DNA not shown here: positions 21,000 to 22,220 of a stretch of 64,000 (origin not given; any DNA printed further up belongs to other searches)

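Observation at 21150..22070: CorA homolog with the selectivity motif GMN replaced by SID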

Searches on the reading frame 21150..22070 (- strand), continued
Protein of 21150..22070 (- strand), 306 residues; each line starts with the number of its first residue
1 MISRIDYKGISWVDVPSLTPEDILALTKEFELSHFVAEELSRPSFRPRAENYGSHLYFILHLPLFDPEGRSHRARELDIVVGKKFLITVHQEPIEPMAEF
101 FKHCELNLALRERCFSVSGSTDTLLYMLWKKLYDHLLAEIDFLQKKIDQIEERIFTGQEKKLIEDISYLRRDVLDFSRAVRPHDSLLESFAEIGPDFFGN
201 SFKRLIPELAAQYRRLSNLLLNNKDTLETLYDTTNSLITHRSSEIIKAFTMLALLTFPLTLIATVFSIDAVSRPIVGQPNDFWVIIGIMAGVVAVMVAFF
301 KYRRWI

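Call 28: find_related_loci(query=A2, collection=genome_contigs, flank=10000)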
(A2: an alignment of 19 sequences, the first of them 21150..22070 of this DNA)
Query A2 (306 aa) in genome_contigs; peptide patterns used: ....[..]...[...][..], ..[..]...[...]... (x = any residue, [..] = any of these).
346 stretches matched a pattern; 320 encode a relative of the query (tblastn E <= 1e-3); the best 80 are kept; 80 distinct loci.
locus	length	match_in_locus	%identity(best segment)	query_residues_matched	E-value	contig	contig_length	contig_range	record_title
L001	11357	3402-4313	64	1-306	2e-133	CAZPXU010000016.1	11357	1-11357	MAG TPA_asm: uncultured Candidatus Saccharibacteria bacterium isolate binchicken_co38_1060 genome assembly, contig: NODE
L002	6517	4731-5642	57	1-306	1e-115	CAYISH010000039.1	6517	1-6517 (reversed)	MAG TPA_asm: uncultured Candidatus Saccharibacteria bacterium isolate ERP119705_co6_1025 genome assembly, contig: NODE_1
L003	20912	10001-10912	59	1-306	1e-114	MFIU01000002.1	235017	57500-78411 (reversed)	MAG: Candidatus Giovannonibacteria bacterium RIFOXYD1_FULL_48_21 rifoxyd1_full_scaffold_28, whole genome shotgun sequenc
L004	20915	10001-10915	55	1-306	5e-113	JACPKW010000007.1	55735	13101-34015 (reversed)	MAG: Candidatus Giovannonibacteria bacterium isolate NC_groundwater_505_Ag_S-0.1um_43_101 S35_SO-1_scaffold_484245, whol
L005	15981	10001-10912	54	1-306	4e-106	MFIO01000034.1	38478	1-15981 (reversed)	MAG: Candidatus Giovannonibacteria bacterium RIFCSPLOWO2_12_FULL_43_11c rifcsplowo2_12_scaffold_907, whole genome shotgu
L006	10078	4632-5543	53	1-306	2e-103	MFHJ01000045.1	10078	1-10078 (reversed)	MAG: Candidatus Giovannonibacteria bacterium RIFCSPHIGHO2_02_43_16 rifcsphigho2_02_sub10_scaffold_641, whole genome shot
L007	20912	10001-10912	52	1-306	9e-102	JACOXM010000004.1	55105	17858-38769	MAG: Candidatus Giovannonibacteria bacterium isolate NC_groundwater_153_Ag_S-0.1um_42_19 S4_GD2017_2_S1_scaffold_287, wh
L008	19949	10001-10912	53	1-306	4e-101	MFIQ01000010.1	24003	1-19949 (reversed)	MAG: Candidatus Giovannonibacteria bacterium RIFCSPLOWO2_12_FULL_44_15 rifcsplowo2_12_scaffold_2263, whole genome shotgu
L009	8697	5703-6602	39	5-306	5e-81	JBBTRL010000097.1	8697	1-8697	MAG: Patescibacteria group bacterium isolate H52-bin103_1 H52_bin103_1_000000000097, whole genome shotgun sequence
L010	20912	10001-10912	39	1-306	5e-77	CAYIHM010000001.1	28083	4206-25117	MAG TPA_asm: uncultured Candidatus Saccharibacteria bacterium isolate ERP119705_co24_246 genome assembly, contig: NODE_1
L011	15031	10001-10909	39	1-305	3e-75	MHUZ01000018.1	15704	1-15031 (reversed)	MAG: Candidatus Yonathbacteria bacterium RIFOXYD1_FULL_52_36 rifoxyd1_full_scaffold_2206, whole genome shotgun sequence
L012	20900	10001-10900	38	5-306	2e-75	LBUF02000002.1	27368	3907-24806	MAG: Parcubacteria group bacterium GW2011_GWA2_38_13b GWA2_OD1-rel_38_13_curated_10, whole genome shotgun sequence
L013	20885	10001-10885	41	8-306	6e-75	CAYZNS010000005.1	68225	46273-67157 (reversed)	MAG TPA_asm: uncultured Candidatus Saccharibacteria bacterium isolate binchicken_co21_230 genome assembly, contig: NODE_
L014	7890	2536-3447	39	1-306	1e-73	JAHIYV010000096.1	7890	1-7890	MAG: Patescibacteria group bacterium isolate Modern_marine.mb.145 Modern_marine.mb.145_k141_1609993, whole genome shotgu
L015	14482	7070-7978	41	1-306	5e-73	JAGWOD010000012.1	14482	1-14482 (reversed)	MAG: Patescibacteria group bacterium isolate REEB248 contig-150_6443, whole genome shotgun sequence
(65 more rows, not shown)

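Call 54: find_encoding_contigs(protein=P0001, flank=10000, max_places=3)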
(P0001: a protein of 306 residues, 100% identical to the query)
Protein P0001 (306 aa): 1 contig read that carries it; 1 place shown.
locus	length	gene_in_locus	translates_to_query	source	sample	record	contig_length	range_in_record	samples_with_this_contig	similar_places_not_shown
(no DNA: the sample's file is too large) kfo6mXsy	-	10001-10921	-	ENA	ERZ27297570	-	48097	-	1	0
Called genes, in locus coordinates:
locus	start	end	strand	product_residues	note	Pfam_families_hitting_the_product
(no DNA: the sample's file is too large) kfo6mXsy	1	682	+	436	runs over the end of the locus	PF21799:MurD-like_N (weak), PF08245:Mur_ligase_M, PF02875:Mur_ligase_C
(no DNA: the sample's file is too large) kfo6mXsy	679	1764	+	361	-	PF01098:FTSW_RODA_SPOVE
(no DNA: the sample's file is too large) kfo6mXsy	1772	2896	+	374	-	PF03033:Glyco_transf_28, PF04101:Glyco_tran_28_C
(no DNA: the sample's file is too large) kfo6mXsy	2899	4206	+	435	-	PF00749:tRNA-synt_1c, PF19269:Anticodon_2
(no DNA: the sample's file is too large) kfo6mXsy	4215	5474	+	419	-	PF01551:Peptidase_M23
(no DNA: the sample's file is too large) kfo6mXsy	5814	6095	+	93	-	-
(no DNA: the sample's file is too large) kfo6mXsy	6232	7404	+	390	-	PF12705:PDDEXK_1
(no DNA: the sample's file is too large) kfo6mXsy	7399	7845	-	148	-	-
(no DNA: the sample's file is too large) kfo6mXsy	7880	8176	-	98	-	-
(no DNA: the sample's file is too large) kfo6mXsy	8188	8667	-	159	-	PF01281:Ribosomal_L9_N, PF03948:Ribosomal_L9_C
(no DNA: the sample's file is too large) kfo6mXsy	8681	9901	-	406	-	PF22694:CtpB_N-like (weak), PF00595:PDZ (weak), PF17820:PDZ_6, PF03572:Peptidase_S41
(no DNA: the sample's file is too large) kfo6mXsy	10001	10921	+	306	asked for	PF01544:CorA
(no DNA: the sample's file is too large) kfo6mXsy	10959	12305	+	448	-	PF00133:tRNA-synt_1 (faint), PF01921:tRNA-synt_1f (faint), PF01406:tRNA-synt_1e, PF09334:tRNA-synt_1g (faint), PF23493:CysS_C (weak)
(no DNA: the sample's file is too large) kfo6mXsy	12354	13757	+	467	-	PF00772:DnaB, PF03796:DnaB_C, PF13481:AAA_25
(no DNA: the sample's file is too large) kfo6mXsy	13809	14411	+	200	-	PF21176:RecR_HhH (weak), PF01751:Toprim (faint), PF13662:Toprim_4, PF21175:RecR_C (weak)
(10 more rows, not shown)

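Call 55: search_protein_families(library=ncbifam, proteins=[P0027, P0032, P0053, P0071, P0002, P0024], max_evalue=0.00001)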
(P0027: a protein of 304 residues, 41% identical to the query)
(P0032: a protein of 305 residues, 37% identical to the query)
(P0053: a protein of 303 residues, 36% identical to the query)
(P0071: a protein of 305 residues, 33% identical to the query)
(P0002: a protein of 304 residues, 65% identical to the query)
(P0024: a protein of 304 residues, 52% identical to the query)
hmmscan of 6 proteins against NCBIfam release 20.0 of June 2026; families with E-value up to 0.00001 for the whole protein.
P0027 (304 aa): 2 families
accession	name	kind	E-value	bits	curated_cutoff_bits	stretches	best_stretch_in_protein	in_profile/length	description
TIGR00383.1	corA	equivalog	9.6e-52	176.3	200.75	1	8-304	27-320/320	magnesium/cobalt transporter CorA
NF007092.0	PRK09546.1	equivalog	1.5e-09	37.5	292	1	8-304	38-327/327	zinc transporter ZntB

P0032 (305 aa): 2 families
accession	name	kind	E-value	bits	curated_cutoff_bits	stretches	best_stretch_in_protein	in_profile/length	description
TIGR00383.1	corA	equivalog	2.6e-50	171.6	200.75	1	7-305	26-320/320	magnesium/cobalt transporter CorA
NF007092.0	PRK09546.1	equivalog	3.5e-10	39.5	292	1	8-305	38-327/327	zinc transporter ZntB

P0053 (303 aa): 2 families
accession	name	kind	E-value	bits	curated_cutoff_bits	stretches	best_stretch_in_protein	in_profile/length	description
TIGR00383.1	corA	equivalog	2e-40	139.1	200.75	1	10-303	29-320/320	magnesium/cobalt transporter CorA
NF007092.0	PRK09546.1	equivalog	8.4e-11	41.6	292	1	11-303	41-327/327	zinc transporter ZntB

P0071 (305 aa): 2 families
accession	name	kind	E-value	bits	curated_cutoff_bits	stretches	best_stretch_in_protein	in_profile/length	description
TIGR00383.1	corA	equivalog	6.2e-46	157.2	200.75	1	7-305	26-320/320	magnesium/cobalt transporter CorA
NF007092.0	PRK09546.1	equivalog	6e-08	32.2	292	1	9-305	39-327/327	zinc transporter ZntB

P0002 (304 aa): 1 family
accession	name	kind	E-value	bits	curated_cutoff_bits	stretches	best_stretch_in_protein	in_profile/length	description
TIGR00383.1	corA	equivalog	6.1e-37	127.7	200.75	1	6-304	25-320/320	magnesium/cobalt transporter CorA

P0024 (304 aa): 1 family
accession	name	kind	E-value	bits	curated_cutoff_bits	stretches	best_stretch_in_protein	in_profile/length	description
TIGR00383.1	corA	equivalog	1.3e-35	123.3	200.75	1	5-304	24-320/320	magnesium/cobalt transporter CorA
